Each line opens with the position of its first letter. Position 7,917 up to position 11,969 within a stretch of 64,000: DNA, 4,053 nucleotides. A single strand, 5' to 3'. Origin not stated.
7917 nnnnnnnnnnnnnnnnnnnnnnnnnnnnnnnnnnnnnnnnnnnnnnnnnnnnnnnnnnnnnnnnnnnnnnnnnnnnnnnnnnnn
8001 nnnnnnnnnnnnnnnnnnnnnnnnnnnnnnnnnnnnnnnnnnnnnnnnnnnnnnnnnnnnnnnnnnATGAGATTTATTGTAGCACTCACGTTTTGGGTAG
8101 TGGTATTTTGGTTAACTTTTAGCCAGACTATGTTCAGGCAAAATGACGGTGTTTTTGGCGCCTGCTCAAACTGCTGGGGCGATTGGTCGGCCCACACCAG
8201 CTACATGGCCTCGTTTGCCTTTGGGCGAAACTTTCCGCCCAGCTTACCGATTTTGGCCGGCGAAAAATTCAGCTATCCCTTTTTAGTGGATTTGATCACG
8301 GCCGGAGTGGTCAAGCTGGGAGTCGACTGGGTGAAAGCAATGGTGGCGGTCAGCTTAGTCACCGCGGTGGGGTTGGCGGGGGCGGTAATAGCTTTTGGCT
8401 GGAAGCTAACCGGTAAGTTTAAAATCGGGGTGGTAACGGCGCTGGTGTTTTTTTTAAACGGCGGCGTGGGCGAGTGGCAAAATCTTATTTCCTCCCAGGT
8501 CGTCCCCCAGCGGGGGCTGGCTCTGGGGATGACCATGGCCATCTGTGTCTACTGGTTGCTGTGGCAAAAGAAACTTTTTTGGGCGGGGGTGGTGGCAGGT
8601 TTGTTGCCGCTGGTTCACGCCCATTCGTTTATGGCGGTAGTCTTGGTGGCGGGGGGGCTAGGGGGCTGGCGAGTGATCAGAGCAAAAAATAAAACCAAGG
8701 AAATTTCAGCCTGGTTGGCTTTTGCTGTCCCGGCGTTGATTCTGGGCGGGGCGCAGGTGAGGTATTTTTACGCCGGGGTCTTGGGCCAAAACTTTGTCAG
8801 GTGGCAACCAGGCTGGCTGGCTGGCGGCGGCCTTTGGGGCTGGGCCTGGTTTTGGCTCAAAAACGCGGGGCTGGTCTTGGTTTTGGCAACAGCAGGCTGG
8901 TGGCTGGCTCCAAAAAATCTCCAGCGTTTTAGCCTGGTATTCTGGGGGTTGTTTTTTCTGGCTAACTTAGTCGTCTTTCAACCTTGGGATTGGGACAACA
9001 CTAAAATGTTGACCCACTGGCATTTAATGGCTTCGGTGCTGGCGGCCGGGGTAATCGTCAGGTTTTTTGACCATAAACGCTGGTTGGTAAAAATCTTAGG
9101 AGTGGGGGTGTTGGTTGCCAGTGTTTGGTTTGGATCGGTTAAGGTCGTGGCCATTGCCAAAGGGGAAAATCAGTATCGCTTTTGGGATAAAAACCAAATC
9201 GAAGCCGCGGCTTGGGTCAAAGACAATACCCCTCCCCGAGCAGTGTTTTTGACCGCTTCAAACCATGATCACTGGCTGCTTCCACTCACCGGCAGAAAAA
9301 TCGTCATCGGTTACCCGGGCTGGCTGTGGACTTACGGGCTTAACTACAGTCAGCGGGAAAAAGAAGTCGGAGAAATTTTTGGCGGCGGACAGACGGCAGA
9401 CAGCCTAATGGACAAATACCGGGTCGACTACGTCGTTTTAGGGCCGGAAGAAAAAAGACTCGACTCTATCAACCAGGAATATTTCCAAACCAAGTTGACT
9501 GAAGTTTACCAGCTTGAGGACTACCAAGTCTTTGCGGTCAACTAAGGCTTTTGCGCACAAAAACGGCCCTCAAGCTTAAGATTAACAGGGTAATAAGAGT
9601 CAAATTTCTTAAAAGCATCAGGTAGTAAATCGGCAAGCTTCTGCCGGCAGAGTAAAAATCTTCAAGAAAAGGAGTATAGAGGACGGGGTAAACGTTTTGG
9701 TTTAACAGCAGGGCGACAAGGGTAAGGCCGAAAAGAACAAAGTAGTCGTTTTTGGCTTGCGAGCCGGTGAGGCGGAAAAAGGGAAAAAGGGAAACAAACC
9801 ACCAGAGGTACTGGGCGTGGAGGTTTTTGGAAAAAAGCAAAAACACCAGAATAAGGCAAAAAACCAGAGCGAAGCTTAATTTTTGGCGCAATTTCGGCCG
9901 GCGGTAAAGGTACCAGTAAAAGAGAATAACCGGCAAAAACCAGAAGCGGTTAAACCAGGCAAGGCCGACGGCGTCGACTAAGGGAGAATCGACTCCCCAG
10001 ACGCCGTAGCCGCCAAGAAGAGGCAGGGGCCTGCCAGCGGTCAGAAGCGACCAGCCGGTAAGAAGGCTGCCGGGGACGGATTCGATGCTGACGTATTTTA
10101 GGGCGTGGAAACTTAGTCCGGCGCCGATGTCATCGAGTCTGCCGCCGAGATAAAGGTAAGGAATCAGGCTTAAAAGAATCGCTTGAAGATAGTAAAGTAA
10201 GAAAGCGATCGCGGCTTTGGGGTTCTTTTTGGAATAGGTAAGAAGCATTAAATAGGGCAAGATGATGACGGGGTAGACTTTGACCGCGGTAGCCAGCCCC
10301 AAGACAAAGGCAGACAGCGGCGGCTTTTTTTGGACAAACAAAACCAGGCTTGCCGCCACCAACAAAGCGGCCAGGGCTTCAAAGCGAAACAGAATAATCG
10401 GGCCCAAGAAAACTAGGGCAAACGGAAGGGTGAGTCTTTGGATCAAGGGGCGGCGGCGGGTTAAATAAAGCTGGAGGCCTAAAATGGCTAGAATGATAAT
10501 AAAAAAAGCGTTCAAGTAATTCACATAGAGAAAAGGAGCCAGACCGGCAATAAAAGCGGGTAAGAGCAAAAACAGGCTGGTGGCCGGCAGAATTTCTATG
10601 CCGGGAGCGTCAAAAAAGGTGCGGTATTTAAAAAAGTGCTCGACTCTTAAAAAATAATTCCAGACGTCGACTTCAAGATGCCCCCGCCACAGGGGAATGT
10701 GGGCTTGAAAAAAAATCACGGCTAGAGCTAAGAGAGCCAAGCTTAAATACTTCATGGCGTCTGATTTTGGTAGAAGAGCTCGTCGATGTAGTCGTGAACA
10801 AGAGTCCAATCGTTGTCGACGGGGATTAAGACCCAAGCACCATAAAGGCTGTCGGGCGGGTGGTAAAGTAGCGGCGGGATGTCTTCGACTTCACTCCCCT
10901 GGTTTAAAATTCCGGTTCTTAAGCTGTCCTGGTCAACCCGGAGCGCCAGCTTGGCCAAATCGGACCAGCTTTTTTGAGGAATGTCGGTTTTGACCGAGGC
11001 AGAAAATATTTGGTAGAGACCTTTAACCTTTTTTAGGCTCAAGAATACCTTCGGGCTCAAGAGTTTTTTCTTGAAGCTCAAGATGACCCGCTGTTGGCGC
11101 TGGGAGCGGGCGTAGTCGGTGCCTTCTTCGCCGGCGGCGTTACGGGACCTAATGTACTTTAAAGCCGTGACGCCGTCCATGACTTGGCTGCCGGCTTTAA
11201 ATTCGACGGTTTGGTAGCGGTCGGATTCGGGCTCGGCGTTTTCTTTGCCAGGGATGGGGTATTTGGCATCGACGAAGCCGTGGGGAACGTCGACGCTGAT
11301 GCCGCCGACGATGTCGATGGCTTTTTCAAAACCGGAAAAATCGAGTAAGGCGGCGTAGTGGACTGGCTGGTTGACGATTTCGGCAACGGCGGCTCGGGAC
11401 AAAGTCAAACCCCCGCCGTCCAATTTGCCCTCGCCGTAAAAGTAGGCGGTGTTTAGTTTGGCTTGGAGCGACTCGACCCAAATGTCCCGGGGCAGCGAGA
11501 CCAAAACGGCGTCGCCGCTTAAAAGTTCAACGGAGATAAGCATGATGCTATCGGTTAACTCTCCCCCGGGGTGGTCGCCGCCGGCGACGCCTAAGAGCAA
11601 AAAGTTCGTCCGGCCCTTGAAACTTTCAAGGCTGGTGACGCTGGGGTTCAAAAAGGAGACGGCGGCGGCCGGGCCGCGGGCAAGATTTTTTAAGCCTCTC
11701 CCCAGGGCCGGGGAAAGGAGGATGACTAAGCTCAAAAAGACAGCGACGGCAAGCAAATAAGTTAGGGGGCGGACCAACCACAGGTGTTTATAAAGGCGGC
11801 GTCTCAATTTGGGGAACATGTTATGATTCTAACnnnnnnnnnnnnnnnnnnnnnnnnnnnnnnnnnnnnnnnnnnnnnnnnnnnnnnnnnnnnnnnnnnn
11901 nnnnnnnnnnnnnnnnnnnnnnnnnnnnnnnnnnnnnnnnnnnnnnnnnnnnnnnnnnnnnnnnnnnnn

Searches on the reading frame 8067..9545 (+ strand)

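Call 3: search_protein_families(library=pfam, proteins=[window:8067-9545:+], max_evalue=0.1)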
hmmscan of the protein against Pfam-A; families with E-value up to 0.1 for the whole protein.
window:8067-9545:+ (492 aa): 1 family
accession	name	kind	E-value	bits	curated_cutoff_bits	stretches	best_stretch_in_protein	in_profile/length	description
PF20604.3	DUF6798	-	0.00058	20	26.9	1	378-414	4-39/61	Domain of unknown function (DUF6798)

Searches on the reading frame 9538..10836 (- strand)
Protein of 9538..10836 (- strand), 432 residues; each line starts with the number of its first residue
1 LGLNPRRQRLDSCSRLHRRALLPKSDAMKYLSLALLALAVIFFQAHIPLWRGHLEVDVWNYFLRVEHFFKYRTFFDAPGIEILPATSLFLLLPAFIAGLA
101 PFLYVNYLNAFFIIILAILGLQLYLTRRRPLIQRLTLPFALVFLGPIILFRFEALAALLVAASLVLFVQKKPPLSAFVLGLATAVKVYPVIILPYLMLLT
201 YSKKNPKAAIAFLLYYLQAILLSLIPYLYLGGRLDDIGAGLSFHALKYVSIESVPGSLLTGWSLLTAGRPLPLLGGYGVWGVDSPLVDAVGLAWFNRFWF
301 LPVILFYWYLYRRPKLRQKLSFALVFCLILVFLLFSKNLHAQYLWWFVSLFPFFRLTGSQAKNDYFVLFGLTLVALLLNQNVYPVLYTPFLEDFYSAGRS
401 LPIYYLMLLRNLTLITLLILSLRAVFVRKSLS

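Call 21: search_protein_families(library=pfam, proteins=[window:9538-10836:-], max_evalue=0.001)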
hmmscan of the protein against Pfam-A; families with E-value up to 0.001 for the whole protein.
window:9538-10836:- (432 aa): 1 family
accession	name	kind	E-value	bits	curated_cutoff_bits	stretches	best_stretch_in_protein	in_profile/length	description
PF09594.16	GT87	-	6.9e-05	23.1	25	1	93-336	14-236/237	Glycosyltransferase family 87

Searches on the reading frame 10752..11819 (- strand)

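Call 21: search_protein_families(library=pfam, proteins=[window:10752-11819:-], max_evalue=0.001)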
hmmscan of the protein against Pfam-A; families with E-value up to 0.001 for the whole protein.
window:10752-11819:- (355 aa): 1 family
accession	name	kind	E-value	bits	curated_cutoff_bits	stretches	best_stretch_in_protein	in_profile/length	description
PF03816.19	LytR_cpsA_psr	-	8.8e-28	97.8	24.6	1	89-253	2-148/150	LytR_cpsA_psr family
